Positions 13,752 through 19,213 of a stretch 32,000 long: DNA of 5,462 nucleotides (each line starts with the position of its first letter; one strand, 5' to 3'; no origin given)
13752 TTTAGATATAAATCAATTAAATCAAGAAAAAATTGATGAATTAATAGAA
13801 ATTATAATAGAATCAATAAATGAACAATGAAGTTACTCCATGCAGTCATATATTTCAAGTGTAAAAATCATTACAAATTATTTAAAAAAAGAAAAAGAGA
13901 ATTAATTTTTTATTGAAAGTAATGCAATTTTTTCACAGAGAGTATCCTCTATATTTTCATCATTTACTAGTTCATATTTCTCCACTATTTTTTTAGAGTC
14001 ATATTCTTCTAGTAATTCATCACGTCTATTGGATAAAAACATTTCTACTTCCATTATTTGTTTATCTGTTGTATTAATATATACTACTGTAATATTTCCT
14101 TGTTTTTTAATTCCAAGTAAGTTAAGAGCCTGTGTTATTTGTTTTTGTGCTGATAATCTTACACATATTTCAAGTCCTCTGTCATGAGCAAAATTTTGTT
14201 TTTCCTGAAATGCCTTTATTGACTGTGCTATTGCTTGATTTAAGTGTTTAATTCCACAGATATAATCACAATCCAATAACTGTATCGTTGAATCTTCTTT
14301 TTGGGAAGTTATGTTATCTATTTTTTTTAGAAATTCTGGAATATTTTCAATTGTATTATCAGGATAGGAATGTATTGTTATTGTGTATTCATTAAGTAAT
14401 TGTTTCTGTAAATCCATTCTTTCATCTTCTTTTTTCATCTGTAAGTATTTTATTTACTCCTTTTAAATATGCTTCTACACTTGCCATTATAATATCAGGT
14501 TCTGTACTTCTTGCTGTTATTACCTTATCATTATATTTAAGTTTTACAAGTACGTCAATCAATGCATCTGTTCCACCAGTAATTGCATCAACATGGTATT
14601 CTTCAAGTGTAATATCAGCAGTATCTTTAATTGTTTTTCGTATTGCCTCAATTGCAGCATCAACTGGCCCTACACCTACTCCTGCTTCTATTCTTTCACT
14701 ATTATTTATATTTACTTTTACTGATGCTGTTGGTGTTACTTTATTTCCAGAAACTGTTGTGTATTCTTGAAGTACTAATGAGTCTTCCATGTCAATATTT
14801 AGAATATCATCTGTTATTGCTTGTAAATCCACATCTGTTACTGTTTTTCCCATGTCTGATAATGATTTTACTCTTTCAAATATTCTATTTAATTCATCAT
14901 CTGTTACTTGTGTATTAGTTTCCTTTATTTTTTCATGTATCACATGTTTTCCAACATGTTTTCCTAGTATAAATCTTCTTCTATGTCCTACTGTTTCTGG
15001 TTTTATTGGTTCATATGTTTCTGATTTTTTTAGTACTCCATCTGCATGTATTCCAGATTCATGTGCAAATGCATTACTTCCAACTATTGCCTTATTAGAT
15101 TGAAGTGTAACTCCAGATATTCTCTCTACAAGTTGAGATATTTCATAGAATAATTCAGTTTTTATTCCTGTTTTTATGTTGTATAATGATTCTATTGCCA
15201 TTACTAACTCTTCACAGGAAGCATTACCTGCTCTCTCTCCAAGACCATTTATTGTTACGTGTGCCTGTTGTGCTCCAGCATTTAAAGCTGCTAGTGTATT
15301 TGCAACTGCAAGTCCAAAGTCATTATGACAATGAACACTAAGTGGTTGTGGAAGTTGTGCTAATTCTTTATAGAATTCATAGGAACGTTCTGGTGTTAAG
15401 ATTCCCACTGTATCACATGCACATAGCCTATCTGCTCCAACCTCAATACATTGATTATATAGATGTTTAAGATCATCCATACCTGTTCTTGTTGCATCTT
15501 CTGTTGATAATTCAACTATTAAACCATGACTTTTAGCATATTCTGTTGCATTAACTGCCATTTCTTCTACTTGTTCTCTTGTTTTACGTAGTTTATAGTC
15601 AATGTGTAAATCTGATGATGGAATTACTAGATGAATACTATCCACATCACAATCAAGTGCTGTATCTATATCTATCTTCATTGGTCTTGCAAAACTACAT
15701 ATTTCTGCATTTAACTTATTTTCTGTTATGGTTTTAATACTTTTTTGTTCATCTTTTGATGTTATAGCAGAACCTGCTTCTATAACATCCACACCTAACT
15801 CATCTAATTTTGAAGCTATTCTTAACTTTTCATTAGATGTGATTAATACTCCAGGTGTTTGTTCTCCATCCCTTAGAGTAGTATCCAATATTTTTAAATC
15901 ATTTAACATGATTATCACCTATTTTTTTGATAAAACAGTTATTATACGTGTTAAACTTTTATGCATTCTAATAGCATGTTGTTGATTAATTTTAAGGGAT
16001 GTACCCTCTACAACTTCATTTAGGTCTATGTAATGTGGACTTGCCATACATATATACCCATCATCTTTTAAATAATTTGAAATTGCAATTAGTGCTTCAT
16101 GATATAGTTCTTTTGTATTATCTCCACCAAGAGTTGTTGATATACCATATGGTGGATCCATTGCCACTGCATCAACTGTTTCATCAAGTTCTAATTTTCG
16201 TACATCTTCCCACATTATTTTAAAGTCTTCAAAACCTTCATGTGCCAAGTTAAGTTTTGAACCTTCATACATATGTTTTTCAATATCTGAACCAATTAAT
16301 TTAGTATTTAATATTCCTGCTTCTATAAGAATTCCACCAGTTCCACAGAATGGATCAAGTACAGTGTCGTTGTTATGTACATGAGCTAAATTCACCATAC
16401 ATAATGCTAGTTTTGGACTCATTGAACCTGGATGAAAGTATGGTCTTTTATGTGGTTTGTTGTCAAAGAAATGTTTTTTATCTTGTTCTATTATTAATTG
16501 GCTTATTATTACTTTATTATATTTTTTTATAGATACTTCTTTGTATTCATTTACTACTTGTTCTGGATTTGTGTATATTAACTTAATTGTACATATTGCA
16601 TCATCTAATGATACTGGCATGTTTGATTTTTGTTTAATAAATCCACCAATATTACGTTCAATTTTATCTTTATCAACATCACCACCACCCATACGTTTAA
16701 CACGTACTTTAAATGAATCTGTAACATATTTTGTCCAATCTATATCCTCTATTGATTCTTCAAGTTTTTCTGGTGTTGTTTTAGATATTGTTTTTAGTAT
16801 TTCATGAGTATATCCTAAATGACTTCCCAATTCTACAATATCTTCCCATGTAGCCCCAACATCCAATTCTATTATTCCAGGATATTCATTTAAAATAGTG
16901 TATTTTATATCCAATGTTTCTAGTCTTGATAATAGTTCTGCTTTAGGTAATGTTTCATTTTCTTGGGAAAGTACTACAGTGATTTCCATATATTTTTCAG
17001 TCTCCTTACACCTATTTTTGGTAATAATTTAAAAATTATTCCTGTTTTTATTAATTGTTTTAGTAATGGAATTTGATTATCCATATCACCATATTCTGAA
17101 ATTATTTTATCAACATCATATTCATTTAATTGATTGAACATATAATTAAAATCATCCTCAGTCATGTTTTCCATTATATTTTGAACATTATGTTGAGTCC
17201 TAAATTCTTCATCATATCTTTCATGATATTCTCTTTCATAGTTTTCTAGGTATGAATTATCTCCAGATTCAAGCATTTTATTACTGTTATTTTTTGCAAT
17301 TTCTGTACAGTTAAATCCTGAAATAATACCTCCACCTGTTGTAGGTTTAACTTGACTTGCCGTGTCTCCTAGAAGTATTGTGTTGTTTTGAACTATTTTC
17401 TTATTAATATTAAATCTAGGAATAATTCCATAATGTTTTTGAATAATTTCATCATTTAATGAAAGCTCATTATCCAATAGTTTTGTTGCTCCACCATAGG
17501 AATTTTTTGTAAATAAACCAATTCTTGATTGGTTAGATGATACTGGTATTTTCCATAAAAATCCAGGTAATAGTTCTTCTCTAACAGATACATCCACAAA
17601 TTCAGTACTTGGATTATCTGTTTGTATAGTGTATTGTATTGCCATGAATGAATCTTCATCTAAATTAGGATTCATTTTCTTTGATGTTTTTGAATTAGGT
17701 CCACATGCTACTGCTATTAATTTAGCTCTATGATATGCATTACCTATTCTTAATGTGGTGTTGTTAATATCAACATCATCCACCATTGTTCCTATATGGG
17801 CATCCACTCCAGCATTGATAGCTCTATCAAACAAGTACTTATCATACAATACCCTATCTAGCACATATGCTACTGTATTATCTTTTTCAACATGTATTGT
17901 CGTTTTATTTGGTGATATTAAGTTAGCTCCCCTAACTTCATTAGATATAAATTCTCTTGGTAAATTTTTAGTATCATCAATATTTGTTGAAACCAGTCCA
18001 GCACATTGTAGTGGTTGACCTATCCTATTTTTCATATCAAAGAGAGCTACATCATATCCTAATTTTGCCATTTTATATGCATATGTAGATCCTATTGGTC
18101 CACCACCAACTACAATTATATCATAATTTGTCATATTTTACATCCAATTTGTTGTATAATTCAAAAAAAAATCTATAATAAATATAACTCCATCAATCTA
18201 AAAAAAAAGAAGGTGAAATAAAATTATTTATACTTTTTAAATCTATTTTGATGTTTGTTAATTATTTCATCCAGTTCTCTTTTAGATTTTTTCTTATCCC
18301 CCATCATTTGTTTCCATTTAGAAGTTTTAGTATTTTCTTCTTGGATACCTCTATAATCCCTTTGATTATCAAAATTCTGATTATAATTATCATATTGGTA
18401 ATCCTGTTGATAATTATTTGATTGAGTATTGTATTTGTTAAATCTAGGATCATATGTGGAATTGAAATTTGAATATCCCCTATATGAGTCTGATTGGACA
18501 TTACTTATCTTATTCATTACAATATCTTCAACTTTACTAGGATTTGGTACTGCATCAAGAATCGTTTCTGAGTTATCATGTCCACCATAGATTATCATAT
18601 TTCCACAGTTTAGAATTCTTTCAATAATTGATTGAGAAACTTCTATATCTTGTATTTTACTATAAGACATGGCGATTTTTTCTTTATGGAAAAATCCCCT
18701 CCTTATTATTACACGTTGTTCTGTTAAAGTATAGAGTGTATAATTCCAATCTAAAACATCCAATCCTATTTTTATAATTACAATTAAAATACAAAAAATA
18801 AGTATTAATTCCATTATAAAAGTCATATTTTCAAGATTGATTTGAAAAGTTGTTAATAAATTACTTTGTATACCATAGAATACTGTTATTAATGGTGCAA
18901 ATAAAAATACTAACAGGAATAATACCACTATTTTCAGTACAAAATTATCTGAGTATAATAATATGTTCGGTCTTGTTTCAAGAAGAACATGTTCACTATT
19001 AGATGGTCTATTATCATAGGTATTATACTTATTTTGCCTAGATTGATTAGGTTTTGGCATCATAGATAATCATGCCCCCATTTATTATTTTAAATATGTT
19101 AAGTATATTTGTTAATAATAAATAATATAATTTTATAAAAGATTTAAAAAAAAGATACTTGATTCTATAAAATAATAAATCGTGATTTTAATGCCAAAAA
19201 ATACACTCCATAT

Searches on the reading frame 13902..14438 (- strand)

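Call 97: search_protein_families(library=pfam, proteins=[window:13902-14438:-], max_evalue=0.00001)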
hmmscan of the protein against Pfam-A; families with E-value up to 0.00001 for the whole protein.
window:13902-14438:- (178 aa): 1 family
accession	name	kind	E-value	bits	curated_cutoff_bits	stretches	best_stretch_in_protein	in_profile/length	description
PF08617.15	CGI-121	-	2.8e-12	47.4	25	1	31-173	5-157/159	Kinase binding protein CGI-121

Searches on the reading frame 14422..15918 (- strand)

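Call 97: search_protein_families(library=pfam, proteins=[window:14422-15918:-], max_evalue=0.00001)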
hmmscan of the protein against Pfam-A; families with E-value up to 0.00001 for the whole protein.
window:14422-15918:- (498 aa): 3 families
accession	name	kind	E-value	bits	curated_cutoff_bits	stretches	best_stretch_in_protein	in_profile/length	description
PF00682.25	HMGL-like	-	9e-79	265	29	1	8-264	2-260/260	HMGL-like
PF08502.15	LeuA_dimer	-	3.6e-34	117.9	24.9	1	360-492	2-131/131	LeuA allosteric (dimerisation) domain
PF22617.1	HCS_D2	-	6.6e-27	94.2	27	1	278-357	1-81/82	Homocitrate synthase post-HMGL domain-like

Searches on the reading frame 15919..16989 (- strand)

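Call 97: search_protein_families(library=pfam, proteins=[window:15919-16989:-], max_evalue=0.00001)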
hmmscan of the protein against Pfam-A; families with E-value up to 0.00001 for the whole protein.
window:15919-16989:- (356 aa): 5 families
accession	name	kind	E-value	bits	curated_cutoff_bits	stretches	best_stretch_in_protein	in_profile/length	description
PF01170.24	UPF0020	-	6.7e-34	117.8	22.3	1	179-348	1-195/197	RMKL-like, methyltransferase domain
PF01555.25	N6_N4_Mtase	-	6.5e-13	49.6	26.7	1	119-243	110-218/221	DNA methylase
PF13847.12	Methyltransf_31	-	3.7e-10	40.1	27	1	205-319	2-113/145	Methyltransferase domain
PF02926.22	THUMP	-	2.5e-06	28.2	20.6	1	71-135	2-70/84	THUMP domain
PF02384.22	N6_Mtase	-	8.3e-06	25.8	20.4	0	194-284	34-138/311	N-6 DNA Methylase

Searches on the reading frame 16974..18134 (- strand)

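Call 97: search_protein_families(library=pfam, proteins=[window:16974-18134:-], max_evalue=0.00001)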
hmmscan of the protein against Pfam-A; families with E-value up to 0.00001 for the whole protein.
window:16974-18134:- (386 aa): 6 families
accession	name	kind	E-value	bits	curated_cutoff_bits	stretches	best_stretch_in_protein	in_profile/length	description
PF01266.30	DAO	-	4.7e-09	36.7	27.9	1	5-49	1-47/353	FAD dependent oxidoreductase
PF07992.20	Pyr_redox_2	-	5.4e-08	33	26.1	0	6-39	145-178/291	Pyridine nucleotide-disulphide oxidoreductase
PF03486.20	HI0933_like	-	7.5e-08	32.5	50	1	5-69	2-66/244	HI0933-like protein Rossmann domain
PF13450.12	NAD_binding_8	-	5.5e-07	30.2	21.9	1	8-39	1-32/68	NAD(P)-binding Rossmann-like domain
PF04820.20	Trp_halogenase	-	2.7e-06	26.9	21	0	71-308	134-376/458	Tryptophan halogenase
PF00070.33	Pyr_redox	-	6.7e-06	27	22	0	6-39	2-35/82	Pyridine nucleotide-disulphide oxidoreductase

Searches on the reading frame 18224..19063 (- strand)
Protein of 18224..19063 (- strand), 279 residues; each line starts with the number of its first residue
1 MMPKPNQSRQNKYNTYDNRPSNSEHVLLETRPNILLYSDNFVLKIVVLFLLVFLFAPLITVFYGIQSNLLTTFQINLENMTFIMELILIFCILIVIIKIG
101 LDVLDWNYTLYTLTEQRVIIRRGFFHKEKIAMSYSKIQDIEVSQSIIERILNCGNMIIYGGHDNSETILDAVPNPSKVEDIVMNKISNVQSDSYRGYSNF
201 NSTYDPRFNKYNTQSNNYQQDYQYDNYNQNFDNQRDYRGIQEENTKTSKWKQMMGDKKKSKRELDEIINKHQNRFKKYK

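Call 97: search_protein_families(library=pfam, proteins=[window:18224-19063:-], max_evalue=0.00001)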
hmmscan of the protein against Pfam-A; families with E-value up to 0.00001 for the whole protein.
window:18224-19063:- (279 aa): 1 family
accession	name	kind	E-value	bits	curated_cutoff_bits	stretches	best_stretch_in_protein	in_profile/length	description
PF03703.20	bPH_2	-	3.5e-19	69.3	22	1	107-181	2-77/78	Bacterial PH domain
